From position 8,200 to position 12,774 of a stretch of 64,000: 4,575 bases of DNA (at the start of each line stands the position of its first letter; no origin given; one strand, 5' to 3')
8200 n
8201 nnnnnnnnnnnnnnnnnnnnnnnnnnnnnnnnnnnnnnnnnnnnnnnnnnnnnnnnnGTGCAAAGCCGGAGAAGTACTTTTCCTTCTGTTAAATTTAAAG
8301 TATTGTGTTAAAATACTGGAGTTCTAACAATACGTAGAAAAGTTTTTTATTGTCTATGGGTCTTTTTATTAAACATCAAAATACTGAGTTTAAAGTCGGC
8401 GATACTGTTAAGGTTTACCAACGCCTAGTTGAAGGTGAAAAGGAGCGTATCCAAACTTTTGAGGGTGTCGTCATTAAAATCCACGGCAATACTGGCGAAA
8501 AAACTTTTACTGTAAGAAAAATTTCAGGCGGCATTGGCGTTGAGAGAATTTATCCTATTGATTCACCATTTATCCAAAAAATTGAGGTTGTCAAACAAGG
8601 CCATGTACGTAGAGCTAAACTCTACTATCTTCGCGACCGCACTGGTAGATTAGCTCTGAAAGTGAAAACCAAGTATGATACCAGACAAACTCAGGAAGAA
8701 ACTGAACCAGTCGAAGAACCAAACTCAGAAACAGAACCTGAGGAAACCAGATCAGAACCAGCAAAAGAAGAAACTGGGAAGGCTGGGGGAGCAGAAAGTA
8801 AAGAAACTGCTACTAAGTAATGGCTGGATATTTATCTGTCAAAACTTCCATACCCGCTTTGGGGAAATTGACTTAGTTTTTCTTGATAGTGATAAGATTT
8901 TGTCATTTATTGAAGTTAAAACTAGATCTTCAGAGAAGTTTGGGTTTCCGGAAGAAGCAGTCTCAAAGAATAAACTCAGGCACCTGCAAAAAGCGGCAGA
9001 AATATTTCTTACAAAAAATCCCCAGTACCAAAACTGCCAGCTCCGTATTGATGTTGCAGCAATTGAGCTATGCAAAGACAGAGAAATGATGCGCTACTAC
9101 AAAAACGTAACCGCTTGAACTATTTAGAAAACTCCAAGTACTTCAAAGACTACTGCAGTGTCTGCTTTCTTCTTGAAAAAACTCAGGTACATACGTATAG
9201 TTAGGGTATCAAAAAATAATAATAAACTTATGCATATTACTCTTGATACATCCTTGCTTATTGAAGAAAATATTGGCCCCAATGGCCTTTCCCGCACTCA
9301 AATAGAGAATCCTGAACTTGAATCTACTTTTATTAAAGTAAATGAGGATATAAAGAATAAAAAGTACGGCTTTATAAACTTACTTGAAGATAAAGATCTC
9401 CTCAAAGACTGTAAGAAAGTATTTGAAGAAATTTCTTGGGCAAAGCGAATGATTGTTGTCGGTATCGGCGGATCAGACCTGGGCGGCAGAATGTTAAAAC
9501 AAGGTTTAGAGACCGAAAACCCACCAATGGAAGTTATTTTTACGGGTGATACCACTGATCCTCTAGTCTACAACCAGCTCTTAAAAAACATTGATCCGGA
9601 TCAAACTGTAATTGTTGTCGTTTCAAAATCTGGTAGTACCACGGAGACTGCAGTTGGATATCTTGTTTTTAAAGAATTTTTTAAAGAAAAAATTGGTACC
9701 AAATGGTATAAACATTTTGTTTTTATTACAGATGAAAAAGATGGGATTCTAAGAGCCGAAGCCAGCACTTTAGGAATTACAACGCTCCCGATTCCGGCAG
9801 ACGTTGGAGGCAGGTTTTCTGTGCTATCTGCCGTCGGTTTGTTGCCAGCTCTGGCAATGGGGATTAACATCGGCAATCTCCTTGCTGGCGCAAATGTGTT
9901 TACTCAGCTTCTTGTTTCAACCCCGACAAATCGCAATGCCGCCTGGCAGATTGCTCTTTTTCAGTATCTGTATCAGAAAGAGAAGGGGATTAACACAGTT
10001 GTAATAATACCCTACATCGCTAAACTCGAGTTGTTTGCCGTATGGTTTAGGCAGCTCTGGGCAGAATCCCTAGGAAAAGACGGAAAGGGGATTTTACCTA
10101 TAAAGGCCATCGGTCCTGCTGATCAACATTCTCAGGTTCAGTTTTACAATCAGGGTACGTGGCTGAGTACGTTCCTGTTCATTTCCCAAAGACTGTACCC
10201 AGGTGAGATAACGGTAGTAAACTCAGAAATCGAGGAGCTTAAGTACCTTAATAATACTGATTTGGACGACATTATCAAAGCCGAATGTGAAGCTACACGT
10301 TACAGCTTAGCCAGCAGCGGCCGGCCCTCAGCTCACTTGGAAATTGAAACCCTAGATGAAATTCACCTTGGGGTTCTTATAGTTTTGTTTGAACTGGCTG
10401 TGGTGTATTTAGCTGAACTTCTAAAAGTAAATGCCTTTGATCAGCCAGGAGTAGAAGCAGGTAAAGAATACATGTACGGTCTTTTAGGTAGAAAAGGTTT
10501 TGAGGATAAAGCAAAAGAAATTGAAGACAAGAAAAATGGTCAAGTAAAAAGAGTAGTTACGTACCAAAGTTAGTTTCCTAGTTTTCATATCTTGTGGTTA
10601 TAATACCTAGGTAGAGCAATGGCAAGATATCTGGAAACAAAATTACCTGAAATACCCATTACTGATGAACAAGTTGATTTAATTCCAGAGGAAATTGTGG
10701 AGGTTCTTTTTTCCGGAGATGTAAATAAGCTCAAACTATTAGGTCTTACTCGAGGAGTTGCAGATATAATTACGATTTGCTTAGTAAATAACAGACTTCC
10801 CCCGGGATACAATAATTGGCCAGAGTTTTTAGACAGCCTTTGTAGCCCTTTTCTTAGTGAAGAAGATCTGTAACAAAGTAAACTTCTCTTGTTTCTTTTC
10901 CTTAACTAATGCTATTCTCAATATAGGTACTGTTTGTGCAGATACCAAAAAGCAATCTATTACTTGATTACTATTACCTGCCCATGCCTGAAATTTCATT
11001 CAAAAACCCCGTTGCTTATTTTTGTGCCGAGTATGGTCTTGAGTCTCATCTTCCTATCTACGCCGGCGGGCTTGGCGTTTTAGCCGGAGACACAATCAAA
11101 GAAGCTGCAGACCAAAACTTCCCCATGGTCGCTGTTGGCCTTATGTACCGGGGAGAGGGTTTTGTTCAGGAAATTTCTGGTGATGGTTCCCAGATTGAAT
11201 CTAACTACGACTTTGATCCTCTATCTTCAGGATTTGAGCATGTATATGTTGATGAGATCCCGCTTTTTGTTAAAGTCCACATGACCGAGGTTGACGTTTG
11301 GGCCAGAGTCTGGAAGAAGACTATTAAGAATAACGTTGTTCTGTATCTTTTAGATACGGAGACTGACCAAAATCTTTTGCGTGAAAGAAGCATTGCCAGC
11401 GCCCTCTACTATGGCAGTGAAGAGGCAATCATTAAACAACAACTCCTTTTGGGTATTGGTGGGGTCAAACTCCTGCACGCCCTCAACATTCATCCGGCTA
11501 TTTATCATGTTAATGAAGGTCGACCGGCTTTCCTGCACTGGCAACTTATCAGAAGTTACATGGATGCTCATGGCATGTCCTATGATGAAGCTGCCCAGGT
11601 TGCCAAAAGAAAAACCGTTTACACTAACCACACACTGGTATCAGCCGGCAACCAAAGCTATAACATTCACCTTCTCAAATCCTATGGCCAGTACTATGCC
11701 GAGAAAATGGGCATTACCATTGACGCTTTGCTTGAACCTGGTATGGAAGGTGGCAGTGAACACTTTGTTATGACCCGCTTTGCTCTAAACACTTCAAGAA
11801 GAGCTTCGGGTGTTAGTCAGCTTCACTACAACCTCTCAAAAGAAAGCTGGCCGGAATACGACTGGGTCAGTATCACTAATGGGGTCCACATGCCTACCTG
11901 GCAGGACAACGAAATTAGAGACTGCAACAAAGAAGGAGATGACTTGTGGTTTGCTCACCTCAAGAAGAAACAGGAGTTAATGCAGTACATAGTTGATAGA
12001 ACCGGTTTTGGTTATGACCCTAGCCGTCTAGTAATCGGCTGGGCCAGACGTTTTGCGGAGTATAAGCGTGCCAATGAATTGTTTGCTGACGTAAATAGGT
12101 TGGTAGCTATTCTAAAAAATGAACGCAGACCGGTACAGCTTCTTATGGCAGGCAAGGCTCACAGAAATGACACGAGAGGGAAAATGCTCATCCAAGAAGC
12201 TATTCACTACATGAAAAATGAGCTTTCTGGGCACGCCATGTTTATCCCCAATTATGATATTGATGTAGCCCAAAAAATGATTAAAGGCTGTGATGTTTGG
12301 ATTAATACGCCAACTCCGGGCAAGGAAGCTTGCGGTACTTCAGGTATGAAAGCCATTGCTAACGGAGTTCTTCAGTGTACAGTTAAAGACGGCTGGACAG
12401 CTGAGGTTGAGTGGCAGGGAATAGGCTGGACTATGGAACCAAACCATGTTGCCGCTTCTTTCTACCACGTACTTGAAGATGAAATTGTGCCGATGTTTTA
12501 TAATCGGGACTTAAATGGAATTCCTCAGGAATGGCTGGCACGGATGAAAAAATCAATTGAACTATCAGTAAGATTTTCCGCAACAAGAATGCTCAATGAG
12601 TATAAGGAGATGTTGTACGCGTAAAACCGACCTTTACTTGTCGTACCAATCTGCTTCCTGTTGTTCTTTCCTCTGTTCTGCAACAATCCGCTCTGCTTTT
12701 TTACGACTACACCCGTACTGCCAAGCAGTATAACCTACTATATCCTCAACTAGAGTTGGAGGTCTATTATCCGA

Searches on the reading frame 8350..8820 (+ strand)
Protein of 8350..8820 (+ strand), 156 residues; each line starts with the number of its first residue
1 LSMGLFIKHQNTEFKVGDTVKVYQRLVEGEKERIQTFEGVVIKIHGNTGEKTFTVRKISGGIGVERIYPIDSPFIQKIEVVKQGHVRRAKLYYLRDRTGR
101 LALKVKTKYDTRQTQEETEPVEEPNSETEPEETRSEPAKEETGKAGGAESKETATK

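Call 34: search_protein_families(library=pfam, proteins=[window:8350-8820:+], max_evalue=0.00001)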
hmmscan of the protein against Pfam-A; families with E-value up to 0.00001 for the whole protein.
window:8350-8820:+ (156 aa): 1 family
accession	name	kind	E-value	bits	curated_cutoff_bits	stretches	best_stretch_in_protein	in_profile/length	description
PF01245.26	Ribosomal_L19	-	2.4e-40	137.4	22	1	8-107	12-110/111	Ribosomal protein L19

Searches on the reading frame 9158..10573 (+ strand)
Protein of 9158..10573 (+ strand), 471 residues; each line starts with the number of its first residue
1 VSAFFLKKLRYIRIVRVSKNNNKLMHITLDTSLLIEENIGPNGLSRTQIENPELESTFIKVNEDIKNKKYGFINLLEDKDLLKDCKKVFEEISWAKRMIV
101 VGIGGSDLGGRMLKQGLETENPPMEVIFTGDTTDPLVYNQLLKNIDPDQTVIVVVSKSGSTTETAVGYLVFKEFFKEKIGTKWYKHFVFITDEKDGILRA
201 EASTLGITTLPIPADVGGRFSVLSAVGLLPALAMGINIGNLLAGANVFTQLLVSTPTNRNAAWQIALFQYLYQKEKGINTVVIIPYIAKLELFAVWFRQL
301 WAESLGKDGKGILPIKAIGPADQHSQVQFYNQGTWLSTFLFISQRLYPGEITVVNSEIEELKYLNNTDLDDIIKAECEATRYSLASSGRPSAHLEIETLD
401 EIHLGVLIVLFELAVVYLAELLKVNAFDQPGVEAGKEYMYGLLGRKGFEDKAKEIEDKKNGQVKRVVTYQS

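Call 34: search_protein_families(library=pfam, proteins=[window:9158-10573:+], max_evalue=0.00001)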
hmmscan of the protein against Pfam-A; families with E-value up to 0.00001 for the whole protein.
window:9158-10573:+ (471 aa): 1 family
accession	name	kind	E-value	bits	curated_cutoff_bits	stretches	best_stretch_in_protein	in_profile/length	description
PF00342.24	PGI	-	2.5e-39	135.7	22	1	96-437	97-460/486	Phosphoglucose isomerase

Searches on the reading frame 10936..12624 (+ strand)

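Call 35: search_protein_families(library=pfam, proteins=[window:10936-12624:+], max_evalue=0.00001)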
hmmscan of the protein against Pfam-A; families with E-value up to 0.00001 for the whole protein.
window:10936-12624:+ (562 aa): 1 family
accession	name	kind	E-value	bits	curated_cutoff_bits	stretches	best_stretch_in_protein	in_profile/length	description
PF00343.26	Phosphorylase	-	2.7e-27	95.8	27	2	341-491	423-584/713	Carbohydrate phosphorylase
